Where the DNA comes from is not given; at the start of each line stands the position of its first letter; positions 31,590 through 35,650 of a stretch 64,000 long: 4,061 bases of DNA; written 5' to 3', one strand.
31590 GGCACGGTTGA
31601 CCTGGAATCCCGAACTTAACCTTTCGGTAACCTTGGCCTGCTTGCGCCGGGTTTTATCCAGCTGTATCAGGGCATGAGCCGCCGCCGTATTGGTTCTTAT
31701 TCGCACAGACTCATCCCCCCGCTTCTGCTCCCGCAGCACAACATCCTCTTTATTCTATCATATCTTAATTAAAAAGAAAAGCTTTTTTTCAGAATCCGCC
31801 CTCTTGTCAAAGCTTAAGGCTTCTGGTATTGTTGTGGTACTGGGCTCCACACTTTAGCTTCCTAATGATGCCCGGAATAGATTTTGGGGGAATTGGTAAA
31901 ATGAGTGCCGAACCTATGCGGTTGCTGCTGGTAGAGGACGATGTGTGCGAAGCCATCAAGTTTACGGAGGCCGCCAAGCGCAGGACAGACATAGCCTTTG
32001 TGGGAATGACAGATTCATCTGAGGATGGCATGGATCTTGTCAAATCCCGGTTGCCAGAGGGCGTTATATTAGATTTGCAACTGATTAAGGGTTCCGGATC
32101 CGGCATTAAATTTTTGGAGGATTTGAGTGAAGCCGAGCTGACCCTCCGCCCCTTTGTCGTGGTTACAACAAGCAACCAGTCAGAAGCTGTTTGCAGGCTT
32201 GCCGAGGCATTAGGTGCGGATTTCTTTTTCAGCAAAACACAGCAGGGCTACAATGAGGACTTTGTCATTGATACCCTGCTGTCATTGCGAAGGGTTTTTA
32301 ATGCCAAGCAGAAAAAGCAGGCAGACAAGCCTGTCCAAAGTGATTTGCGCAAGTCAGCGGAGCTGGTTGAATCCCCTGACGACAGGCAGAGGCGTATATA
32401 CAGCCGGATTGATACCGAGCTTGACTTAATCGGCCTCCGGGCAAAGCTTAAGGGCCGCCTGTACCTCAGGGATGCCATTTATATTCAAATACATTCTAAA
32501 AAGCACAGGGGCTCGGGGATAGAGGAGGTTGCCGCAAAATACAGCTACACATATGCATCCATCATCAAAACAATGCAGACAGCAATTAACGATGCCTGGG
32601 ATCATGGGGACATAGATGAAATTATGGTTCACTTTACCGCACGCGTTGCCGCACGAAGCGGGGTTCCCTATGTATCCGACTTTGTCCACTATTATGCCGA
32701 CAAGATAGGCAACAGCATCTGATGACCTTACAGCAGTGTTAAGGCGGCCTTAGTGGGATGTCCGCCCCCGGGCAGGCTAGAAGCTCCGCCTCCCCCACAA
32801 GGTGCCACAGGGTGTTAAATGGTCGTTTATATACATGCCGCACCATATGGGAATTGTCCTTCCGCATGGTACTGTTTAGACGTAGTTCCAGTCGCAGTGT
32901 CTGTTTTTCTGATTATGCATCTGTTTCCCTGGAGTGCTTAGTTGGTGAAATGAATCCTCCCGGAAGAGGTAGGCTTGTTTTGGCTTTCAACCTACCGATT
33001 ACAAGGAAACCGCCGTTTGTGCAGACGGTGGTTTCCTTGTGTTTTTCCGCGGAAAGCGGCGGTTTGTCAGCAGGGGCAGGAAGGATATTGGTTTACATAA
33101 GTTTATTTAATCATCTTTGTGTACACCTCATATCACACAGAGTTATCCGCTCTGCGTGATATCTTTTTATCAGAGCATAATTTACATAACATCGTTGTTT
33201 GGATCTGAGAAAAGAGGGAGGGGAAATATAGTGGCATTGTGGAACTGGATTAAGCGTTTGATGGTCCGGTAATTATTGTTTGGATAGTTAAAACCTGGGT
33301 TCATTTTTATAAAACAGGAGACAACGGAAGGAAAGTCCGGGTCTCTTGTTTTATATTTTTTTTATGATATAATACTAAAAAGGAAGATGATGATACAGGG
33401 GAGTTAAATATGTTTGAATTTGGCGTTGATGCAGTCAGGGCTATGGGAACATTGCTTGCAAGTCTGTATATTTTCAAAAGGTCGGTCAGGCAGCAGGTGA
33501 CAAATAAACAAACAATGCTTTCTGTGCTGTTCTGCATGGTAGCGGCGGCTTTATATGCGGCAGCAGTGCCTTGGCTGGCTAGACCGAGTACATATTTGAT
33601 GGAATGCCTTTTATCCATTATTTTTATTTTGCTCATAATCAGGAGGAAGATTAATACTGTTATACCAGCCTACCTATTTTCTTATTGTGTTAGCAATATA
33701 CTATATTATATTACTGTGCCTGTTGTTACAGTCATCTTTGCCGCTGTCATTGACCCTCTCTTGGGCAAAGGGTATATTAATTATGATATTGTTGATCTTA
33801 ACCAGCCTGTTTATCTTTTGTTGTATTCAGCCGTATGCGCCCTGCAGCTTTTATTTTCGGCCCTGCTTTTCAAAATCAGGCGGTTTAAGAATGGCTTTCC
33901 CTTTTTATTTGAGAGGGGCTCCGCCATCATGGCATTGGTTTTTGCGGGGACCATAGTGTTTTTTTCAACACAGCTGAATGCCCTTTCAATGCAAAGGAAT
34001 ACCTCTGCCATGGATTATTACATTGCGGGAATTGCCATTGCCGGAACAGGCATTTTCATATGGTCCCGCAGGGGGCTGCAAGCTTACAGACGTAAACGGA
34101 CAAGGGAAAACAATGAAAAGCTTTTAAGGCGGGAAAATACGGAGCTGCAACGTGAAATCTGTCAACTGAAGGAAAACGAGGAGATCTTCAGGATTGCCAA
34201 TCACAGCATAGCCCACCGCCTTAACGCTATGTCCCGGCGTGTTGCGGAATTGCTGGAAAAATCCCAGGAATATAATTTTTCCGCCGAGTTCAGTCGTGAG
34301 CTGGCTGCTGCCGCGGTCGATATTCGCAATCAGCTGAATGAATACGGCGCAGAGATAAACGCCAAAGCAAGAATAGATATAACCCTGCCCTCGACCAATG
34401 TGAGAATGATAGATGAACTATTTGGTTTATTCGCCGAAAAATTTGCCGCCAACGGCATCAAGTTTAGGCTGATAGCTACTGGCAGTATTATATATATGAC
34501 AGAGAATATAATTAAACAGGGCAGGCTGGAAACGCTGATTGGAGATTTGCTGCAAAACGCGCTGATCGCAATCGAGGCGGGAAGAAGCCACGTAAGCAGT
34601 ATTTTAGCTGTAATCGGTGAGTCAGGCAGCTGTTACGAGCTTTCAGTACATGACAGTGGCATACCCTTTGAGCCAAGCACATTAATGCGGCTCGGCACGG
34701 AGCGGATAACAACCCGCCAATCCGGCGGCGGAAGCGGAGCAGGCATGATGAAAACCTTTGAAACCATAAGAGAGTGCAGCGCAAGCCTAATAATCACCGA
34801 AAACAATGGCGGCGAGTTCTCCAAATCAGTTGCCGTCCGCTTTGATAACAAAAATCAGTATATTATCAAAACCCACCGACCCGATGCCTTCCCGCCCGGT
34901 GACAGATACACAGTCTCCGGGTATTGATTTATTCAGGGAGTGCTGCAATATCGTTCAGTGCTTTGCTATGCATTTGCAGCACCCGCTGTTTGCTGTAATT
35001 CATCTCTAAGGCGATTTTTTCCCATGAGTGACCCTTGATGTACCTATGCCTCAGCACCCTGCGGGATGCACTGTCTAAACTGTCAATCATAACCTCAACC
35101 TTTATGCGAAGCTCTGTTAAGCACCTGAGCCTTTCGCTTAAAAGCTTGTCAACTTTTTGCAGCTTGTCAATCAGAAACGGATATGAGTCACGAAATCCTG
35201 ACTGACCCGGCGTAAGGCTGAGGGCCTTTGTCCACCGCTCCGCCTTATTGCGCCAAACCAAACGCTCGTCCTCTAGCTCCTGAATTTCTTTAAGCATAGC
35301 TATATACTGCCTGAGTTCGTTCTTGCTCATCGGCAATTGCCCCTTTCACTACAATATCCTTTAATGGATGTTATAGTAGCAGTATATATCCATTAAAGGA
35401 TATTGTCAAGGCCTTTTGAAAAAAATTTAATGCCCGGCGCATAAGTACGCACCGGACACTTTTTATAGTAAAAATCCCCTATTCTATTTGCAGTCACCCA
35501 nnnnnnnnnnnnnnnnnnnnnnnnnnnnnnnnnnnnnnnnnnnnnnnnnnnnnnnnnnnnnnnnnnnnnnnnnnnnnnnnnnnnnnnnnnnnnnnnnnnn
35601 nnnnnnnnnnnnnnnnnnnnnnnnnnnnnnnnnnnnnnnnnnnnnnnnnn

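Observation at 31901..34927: Spo0A paralogue plus AgrC-like polytopic kinase embedded in the motility locus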

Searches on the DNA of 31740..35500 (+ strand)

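Call 69: search_dna_similar(query=window:31740-35500:+, collection=plasmids, mode=distant, max_rows=10)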
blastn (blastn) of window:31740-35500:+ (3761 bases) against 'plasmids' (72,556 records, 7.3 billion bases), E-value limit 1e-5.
No match.

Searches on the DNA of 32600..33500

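Call 6: search_rna_families(source=window, start=32600, end=33500, threshold=evalue, max_evalue=1)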
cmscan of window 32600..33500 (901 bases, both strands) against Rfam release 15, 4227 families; matches with E-value up to 1: 1.
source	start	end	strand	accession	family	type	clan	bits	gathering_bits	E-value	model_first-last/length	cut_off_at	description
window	33338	33406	+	RF00705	mir-202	Gene; miRNA;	-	19.1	51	0.21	1-76/76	no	mir-202 microRNA precursor family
